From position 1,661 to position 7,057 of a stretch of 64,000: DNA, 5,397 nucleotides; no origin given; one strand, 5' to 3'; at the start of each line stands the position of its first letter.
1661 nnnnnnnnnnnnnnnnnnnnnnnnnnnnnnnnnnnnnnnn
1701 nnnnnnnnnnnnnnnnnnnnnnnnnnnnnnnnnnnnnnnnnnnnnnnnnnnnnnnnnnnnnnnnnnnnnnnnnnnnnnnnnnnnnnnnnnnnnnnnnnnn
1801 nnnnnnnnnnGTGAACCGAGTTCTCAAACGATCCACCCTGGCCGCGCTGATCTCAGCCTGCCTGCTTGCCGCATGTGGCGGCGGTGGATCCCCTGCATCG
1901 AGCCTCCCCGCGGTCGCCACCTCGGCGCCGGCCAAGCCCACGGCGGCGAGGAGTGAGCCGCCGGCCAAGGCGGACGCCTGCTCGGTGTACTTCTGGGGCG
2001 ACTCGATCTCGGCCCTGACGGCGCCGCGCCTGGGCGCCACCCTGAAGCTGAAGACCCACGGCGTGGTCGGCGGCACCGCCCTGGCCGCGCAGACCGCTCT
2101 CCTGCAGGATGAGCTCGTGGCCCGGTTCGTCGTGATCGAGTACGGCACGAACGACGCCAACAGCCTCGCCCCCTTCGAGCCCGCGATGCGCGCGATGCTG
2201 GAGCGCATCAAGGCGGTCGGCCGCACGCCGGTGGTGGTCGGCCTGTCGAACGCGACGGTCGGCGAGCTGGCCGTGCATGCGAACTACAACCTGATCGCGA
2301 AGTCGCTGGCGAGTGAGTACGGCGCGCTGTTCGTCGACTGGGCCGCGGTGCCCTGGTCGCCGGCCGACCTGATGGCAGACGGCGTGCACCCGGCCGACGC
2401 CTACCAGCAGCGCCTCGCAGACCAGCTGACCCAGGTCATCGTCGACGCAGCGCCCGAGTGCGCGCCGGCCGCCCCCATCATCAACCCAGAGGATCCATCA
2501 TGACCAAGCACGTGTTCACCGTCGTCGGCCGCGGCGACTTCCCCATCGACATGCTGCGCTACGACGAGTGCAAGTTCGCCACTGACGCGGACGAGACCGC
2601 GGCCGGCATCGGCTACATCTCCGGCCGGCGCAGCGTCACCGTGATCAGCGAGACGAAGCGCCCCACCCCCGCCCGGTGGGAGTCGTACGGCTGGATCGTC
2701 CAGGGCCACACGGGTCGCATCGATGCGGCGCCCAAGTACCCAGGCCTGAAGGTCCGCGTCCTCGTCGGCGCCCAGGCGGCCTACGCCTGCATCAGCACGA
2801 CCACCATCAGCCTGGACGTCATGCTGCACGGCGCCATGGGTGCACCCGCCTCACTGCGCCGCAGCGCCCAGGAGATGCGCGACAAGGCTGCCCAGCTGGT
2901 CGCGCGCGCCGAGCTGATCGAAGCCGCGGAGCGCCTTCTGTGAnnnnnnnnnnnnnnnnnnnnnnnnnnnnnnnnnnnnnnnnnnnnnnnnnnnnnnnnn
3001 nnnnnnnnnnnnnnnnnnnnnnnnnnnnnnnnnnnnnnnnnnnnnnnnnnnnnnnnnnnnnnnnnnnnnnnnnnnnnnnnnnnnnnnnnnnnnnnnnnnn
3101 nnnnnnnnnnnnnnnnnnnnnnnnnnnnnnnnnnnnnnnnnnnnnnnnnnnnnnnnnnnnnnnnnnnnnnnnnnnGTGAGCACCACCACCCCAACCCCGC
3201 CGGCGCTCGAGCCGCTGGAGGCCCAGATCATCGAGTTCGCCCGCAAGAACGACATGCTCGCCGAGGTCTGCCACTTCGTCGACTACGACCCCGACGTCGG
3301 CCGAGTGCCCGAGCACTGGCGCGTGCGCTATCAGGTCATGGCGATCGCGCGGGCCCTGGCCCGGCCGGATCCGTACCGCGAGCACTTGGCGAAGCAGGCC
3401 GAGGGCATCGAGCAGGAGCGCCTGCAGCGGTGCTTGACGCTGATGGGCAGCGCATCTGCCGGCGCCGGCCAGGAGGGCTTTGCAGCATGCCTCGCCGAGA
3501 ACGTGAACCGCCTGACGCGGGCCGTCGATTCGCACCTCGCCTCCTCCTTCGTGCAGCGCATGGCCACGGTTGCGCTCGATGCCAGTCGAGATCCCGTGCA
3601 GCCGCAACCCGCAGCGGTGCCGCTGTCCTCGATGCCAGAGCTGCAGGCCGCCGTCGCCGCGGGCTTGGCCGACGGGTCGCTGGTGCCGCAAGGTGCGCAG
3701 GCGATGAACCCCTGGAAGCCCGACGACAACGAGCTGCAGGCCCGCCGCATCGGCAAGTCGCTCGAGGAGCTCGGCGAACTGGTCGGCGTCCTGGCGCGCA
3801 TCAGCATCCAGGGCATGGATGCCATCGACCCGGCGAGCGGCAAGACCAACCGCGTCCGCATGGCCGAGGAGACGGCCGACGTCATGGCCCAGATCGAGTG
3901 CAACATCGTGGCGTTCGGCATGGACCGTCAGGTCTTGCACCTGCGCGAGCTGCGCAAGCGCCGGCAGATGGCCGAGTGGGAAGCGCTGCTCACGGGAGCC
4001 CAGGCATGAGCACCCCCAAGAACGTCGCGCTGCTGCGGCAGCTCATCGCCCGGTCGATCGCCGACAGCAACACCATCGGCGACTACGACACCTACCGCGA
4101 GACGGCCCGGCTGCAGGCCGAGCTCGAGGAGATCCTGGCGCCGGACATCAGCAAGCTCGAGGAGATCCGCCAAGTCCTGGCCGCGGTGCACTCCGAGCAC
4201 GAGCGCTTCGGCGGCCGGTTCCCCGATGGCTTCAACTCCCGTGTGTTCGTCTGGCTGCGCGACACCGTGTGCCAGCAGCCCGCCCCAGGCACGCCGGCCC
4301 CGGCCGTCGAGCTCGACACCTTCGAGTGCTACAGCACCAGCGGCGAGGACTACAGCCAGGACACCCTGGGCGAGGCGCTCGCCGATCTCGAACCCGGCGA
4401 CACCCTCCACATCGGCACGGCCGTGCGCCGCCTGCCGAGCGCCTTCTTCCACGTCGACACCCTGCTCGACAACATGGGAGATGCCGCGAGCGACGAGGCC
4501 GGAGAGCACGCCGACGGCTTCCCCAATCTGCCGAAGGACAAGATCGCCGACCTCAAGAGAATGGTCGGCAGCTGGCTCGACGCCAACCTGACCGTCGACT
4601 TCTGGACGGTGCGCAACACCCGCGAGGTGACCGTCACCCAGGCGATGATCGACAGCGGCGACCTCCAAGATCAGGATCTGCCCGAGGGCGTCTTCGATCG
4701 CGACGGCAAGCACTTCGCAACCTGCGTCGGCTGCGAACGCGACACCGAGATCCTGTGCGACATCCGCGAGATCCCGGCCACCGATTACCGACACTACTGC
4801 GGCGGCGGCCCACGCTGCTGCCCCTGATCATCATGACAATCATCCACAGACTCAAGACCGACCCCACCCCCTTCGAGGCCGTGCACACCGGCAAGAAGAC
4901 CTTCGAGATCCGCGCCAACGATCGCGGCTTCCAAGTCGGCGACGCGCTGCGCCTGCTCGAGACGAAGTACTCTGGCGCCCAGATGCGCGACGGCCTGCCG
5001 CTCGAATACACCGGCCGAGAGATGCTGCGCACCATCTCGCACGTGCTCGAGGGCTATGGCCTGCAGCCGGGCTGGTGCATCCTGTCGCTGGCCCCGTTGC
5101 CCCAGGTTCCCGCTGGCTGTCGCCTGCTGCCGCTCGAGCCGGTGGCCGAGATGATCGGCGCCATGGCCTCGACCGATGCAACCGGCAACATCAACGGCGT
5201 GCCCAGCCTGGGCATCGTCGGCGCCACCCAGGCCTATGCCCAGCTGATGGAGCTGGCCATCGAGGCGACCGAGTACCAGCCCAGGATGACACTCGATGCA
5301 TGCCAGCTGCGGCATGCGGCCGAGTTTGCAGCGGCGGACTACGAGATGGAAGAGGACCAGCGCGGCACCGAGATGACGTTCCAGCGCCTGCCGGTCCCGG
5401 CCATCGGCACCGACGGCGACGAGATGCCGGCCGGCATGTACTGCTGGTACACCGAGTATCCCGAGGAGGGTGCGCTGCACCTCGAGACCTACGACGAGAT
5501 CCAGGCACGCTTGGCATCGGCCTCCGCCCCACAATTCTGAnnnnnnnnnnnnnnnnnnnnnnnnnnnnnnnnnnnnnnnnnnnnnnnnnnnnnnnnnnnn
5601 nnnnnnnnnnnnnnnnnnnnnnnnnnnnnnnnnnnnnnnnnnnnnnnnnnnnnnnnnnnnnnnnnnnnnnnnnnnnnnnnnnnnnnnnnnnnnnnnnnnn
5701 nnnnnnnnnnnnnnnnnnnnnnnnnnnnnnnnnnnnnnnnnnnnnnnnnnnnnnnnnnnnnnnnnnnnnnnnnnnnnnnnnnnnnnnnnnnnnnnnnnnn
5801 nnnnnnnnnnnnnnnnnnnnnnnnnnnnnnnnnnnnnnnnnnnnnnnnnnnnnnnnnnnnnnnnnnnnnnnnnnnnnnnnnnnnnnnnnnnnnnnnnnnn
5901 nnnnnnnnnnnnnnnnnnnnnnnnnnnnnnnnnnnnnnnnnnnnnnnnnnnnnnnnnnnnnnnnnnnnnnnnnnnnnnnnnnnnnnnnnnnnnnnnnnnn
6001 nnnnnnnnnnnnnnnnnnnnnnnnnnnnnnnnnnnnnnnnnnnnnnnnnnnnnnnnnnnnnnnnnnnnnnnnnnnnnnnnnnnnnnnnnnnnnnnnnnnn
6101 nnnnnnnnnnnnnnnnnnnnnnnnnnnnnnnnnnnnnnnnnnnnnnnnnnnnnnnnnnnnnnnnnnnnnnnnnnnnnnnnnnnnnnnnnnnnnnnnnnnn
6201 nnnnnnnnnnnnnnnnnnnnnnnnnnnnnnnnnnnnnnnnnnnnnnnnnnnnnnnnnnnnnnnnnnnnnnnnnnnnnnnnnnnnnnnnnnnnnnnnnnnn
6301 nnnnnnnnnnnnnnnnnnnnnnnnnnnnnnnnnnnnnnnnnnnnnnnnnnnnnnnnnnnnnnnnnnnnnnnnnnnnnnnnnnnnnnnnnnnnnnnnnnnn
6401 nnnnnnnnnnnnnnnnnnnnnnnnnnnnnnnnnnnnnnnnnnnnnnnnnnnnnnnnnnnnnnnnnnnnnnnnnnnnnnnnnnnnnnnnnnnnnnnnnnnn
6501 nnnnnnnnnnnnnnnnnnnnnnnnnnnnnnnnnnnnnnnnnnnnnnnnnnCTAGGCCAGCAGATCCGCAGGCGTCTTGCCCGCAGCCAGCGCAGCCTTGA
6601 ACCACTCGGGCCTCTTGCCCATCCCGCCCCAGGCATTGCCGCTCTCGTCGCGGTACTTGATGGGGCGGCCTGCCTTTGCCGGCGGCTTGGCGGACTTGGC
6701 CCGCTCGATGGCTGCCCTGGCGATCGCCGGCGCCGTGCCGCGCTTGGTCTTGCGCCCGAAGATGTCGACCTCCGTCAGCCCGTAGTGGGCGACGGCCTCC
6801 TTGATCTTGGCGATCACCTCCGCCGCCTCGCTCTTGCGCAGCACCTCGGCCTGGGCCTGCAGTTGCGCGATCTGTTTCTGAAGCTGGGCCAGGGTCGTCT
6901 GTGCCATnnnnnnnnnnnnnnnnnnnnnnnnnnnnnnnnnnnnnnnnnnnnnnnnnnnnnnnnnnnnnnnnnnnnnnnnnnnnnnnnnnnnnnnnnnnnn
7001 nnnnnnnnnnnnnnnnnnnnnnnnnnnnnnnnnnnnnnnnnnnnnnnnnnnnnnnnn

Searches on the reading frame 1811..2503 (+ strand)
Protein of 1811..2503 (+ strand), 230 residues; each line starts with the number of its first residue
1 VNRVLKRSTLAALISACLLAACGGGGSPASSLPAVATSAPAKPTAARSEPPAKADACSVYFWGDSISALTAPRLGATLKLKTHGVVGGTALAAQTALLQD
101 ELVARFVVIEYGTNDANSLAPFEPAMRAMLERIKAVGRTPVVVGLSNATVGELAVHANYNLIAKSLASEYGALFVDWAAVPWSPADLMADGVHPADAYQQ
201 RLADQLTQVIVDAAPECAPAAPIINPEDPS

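Call 14: search_protein_families(library=phrogs, proteins=[window:1811-2503:+], max_evalue=0.001)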
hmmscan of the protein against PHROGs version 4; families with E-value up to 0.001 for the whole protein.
window:1811-2503:+ (230 aa): 2 families
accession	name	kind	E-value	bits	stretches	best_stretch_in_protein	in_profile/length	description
phrog_6102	-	moron, auxiliary metabolic gene and host takeover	2e-06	27.8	1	83-212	79-227/442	lipase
phrog_8460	-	tail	2.5e-05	23.7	1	72-211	336-499/780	tail fiber protein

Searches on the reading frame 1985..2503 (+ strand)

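Call 64: search_protein_families(library=pfam, proteins=[window:1985-2503:+], max_evalue=0.01)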
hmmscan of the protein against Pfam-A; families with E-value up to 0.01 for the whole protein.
window:1985-2503:+ (172 aa): 1 family
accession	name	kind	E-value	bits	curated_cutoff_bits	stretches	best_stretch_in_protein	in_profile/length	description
PF13472.12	Lipase_GDSL_2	-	2e-12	48.4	32.9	1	11-142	22-177/178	GDSL-like Lipase/Acylhydrolase family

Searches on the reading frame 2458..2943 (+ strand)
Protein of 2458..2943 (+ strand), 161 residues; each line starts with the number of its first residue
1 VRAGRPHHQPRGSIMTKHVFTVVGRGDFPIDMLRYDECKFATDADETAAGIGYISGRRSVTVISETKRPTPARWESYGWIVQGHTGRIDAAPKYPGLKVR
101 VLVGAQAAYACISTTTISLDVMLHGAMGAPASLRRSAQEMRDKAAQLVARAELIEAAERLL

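Call 14: search_protein_families(library=phrogs, proteins=[window:2458-2943:+], max_evalue=0.001)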
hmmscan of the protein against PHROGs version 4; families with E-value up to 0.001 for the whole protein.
window:2458-2943:+ (161 aa): 1 family
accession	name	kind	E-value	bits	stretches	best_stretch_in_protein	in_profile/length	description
phrog_11674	-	unknown function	1.3e-12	48.8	1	17-92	5-89/125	-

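Call 64: search_protein_families(library=pfam, proteins=[window:2500-2943:+], max_evalue=0.01)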
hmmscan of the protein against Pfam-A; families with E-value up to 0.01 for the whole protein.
window:2500-2943:+ (147 aa): 0 families

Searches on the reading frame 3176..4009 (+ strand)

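Call 14: search_protein_families(library=phrogs, proteins=[window:3176-4009:+], max_evalue=0.001)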
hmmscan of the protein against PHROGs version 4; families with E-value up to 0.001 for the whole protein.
window:3176-4009:+ (277 aa): 1 family
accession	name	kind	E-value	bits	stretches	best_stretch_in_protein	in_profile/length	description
phrog_4856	-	other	1.1e-10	42.5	1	176-272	68-176/195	nucleoside triphosphate pyrophosphohydrolase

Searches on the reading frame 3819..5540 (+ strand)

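Call 14: search_protein_families(library=phrogs, proteins=[window:3819-5540:+], max_evalue=0.001)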
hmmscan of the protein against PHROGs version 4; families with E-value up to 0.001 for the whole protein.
window:3819-5540:+ (573 aa): 8 families
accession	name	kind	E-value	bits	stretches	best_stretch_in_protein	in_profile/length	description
phrog_986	-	DNA, RNA and nucleotide metabolism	3e-27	97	1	336-426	91-173/253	RNA-binding protein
phrog_1812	-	unknown function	1.6e-12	48.4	1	339-425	1-78/150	-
phrog_5217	-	unknown function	4.3e-10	40.5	1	485-556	116-180/293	-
phrog_16529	-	unknown function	3.3e-09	38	1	341-423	1-74/140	-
phrog_6134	-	unknown function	5.2e-08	32.4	1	479-560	108-182/748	-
phrog_6628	-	unknown function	6.8e-08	32.5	1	490-563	208-271/685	-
phrog_24858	-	unknown function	8e-08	33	1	340-382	102-144/180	-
phrog_15982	-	unknown function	3e-07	30.8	1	341-424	371-445/453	-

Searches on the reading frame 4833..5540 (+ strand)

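Call 63: search_protein_families(library=pfam, proteins=[window:4833-5540:+], max_evalue=0.01)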
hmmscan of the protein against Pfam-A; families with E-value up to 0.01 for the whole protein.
window:4833-5540:+ (235 aa): 1 family
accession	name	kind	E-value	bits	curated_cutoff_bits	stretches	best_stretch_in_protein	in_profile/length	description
PF12961.13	DUF3850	-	3.4e-25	88.5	22.9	1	4-85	1-76/77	Domain of unknown function (DUF3850)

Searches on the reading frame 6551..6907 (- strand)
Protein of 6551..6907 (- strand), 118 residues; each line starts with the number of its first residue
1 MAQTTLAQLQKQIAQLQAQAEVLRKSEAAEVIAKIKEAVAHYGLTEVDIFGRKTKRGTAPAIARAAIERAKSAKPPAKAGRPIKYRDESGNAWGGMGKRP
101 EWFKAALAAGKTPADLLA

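Call 64: search_protein_families(library=pfam, proteins=[window:6551-6907:-], max_evalue=0.01)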
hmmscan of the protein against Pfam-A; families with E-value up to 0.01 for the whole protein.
window:6551-6907:- (118 aa): 1 family
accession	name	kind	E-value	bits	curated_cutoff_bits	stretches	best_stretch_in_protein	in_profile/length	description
PF00816.26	Histone_HNS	-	2.7e-10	40.3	25.6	1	83-117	1-37/38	H-NS histone C-terminal domain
